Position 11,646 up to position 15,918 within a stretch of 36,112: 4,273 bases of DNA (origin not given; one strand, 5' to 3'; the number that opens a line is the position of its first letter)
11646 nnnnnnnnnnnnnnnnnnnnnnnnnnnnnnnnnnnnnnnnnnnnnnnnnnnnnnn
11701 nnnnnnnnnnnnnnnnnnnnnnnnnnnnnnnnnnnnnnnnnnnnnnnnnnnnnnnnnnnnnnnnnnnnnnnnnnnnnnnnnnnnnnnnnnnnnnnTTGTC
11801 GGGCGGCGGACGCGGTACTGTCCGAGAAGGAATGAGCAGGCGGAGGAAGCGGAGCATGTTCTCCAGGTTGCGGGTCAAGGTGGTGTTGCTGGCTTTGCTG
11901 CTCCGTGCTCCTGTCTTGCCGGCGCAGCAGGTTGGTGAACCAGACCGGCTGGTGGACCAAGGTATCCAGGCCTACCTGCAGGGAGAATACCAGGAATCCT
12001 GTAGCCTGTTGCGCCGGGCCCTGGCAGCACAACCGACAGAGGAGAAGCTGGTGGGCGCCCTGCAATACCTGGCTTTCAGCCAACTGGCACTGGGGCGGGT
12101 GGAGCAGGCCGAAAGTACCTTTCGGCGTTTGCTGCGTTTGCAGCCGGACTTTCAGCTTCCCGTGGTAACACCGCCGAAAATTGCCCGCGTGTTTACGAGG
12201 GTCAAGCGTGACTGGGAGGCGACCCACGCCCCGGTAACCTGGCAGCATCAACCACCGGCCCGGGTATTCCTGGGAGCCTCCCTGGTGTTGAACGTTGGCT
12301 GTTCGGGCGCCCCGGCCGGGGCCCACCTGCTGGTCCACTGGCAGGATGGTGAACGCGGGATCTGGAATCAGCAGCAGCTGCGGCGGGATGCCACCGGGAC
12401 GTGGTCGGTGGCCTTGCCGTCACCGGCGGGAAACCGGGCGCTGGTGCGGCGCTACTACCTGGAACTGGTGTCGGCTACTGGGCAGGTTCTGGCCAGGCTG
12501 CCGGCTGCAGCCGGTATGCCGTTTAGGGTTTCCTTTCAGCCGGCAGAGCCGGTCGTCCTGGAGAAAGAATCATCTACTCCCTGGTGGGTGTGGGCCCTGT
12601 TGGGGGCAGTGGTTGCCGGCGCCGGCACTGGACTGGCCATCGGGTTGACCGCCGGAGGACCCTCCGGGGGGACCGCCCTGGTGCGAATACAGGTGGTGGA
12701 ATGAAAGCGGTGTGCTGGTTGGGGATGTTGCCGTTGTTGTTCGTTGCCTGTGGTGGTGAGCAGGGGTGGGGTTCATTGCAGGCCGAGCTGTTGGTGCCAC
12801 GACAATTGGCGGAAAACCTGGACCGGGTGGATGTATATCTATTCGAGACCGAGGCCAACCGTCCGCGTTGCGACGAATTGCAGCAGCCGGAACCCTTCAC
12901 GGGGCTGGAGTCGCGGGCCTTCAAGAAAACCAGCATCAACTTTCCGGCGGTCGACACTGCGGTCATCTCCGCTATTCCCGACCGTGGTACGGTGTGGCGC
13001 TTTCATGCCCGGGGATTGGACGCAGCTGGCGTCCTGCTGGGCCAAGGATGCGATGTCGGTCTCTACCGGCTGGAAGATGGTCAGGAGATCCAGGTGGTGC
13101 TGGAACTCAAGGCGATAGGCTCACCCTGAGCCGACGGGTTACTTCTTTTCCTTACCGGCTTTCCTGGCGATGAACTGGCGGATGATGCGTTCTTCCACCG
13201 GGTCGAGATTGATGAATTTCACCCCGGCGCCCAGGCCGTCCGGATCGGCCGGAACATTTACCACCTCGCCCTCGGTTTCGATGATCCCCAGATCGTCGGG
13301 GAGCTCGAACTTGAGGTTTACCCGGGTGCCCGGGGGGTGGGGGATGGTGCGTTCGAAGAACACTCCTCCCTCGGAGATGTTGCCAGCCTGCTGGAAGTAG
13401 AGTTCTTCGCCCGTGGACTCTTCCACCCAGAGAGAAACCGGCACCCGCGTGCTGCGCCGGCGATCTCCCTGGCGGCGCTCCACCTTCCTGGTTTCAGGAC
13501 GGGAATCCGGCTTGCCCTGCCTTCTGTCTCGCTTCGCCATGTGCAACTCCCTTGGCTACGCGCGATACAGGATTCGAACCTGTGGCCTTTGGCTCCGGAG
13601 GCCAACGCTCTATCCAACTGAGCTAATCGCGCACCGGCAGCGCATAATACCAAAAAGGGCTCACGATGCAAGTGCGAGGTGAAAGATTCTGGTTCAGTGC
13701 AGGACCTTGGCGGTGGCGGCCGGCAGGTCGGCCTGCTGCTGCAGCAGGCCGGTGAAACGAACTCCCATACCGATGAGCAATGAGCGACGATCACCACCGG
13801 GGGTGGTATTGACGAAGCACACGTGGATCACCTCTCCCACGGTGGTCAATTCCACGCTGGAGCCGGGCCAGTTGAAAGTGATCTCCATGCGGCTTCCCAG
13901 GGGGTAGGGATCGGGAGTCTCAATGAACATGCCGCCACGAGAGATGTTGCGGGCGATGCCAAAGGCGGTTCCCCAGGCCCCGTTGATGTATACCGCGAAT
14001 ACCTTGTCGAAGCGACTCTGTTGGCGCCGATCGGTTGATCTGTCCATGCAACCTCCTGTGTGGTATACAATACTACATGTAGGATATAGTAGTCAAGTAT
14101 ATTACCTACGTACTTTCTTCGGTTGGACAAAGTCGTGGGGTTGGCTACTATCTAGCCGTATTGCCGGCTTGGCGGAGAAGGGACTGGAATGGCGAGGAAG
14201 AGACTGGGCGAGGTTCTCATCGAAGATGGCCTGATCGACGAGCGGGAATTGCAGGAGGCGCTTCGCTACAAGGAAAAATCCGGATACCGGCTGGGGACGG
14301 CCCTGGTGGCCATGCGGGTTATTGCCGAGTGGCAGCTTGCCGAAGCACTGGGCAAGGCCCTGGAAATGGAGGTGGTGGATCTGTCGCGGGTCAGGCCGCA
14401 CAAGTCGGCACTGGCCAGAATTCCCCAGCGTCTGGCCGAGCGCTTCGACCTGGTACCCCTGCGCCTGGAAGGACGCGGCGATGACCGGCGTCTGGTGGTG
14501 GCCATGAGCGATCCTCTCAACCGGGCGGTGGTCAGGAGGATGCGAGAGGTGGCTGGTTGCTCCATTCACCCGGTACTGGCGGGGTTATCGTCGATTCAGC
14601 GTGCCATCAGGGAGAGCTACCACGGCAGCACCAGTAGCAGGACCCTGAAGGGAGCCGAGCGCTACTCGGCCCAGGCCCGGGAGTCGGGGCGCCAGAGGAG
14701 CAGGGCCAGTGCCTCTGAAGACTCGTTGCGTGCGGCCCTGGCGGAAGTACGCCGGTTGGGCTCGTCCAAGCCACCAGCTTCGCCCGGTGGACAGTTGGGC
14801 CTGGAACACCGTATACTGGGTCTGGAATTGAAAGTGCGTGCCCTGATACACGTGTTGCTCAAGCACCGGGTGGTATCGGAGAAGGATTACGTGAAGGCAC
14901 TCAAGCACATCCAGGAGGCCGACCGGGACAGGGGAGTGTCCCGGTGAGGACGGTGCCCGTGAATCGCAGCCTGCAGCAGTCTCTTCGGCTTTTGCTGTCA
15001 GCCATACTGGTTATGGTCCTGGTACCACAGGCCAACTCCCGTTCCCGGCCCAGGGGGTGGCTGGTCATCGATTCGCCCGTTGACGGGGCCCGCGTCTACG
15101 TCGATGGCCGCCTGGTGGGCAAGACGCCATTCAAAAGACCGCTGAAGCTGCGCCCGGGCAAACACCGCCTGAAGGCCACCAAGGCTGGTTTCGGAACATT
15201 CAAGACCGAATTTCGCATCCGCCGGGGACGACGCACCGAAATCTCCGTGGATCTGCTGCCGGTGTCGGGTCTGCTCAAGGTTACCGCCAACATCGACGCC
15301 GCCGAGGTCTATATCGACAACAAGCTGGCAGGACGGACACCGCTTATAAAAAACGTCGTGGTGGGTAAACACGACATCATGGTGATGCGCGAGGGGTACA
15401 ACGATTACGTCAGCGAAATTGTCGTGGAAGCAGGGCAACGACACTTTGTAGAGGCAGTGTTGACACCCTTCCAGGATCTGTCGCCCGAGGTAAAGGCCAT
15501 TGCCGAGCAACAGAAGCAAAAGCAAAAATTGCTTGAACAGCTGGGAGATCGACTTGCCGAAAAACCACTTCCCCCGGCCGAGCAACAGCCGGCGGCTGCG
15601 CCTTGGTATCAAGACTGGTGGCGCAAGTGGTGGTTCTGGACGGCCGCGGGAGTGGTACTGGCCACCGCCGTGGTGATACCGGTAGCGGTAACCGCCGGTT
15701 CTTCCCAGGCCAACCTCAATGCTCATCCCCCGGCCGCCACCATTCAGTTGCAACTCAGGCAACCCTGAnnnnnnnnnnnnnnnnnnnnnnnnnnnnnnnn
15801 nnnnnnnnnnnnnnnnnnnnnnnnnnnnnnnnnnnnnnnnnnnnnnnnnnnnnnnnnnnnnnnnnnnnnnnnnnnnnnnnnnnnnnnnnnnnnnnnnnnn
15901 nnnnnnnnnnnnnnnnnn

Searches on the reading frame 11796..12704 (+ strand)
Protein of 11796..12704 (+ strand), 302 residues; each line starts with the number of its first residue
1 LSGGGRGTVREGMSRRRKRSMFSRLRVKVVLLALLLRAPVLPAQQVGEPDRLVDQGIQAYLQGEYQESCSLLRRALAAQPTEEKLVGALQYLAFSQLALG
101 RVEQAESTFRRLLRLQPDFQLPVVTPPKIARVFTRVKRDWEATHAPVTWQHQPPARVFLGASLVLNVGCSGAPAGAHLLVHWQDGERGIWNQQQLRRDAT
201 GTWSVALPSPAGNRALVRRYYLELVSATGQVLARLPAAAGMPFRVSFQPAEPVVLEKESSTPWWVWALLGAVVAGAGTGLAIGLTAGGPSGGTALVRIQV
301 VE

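Call 37: search_protein_families(library=pfam, proteins=[window:11796-12704:+], max_evalue=0.001)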
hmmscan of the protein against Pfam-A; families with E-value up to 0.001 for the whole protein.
window:11796-12704:+ (302 aa): 6 families
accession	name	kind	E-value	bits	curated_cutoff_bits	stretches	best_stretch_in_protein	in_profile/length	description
PF07719.23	TPR_2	-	1.5e-08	34.5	27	0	88-118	3-33/34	Tetratricopeptide repeat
PF13428.12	TPR_14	-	6.5e-06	26.8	23.5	0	87-118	2-33/44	Tetratricopeptide repeat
PF14559.12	TPR_19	-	2.8e-05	24.8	25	1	61-118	3-57/68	Tetratricopeptide repeat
PF13174.12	TPR_6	-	3.7e-05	24.5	26.3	0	88-118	2-32/33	Tetratricopeptide repeat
PF13176.12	TPR_7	-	5.6e-05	23.4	27.9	0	97-119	10-32/36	Tetratricopeptide repeat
PF13424.12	TPR_12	-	0.00017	22.2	30.1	1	57-116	11-75/77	Tetratricopeptide repeat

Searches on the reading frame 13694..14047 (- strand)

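Call 37: search_protein_families(library=pfam, proteins=[window:13694-14047:-], max_evalue=0.001)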
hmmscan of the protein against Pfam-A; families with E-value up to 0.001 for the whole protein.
window:13694-14047:- (117 aa): 1 family
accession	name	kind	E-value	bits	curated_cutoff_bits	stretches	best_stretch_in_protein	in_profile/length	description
PF07238.19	PilZ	-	1e-11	45.5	22.5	1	6-105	1-92/102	PilZ domain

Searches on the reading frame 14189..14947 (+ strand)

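Call 3: search_protein_families(library=pfam, proteins=[window:14189-14947:+], max_evalue=0.01)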
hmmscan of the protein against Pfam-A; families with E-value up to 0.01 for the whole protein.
window:14189-14947:+ (252 aa): 1 family
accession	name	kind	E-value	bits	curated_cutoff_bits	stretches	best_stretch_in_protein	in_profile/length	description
PF05157.20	MshEN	-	4e-18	65.6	23.1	1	59-148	2-88/90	MshEN domain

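Call 4: search_protein_families(library=ncbifam, proteins=[window:14189-14947:+], max_evalue=0.01)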
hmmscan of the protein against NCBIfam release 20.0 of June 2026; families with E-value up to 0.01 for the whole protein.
window:14189-14947:+ (252 aa): 4 families
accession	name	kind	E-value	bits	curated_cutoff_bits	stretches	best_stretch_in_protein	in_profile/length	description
TIGR02538.1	type_IV_pilB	equivalog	9.5e-17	60.8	675.65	1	6-169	2-162/564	type IV-A pilus assembly ATPase PilB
NF053729.1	c-di-GMP_motif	domain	1e-16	60.4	38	1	5-56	1-52/53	cyclic di-GMP-binding domain-containing protein, MshE-related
NF008411.1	PRK11234.1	equivalog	4.5e-14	51.8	1170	1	4-153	482-626/723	cyclic di-3',5'-guanylate-activated glycosyltransferase NfrB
NF012033.0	PRK15489.1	equivalog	2.7e-13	49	537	1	2-142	489-625/703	glycosyl transferase family protein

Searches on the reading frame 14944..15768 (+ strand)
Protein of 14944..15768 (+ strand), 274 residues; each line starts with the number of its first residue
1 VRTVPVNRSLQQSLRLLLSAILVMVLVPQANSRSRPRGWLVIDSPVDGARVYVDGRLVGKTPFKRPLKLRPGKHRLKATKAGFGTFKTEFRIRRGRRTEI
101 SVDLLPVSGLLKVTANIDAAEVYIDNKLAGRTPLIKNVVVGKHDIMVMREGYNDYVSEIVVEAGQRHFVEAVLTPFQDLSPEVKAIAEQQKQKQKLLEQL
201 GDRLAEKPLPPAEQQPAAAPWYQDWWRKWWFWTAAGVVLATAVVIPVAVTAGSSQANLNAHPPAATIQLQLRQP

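Call 3: search_protein_families(library=pfam, proteins=[window:14944-15768:+], max_evalue=0.01)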
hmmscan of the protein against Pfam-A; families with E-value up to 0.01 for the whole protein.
window:14944-15768:+ (274 aa): 4 families
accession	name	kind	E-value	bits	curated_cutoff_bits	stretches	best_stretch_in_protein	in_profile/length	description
PF08308.17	PEGA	-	4.4e-25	87.8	20.8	2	39-104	3-67/71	PEGA domain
PF11008.14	DUF2846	-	2.1e-06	28.1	34.3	0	116-171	20-78/92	Protein of unknown function (DUF2846)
PF13620.12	CarboxypepD_reg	-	3.6e-05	24.5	32.3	0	69-104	45-81/82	Carboxypeptidase regulatory-like domain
PF22820.2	TcaA_3rd_4th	-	0.0046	17.3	27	0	42-62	7-27/73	TcaA protein 3rd/4th domain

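Call 4: search_protein_families(library=ncbifam, proteins=[window:14944-15768:+], max_evalue=0.01)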
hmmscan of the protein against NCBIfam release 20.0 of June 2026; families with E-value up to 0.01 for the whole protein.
window:14944-15768:+ (274 aa): 2 families
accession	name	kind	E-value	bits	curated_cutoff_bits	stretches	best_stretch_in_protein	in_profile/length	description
NF047815.1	LIC10124_lipo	equivalog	6.3e-09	34.9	650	2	107-169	196-259/516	LIC10124 family lipoprotein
NF038083.1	CU044_5270_fam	subfamily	0.0045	16.8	100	1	188-266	4-66/284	CU044_5270 family protein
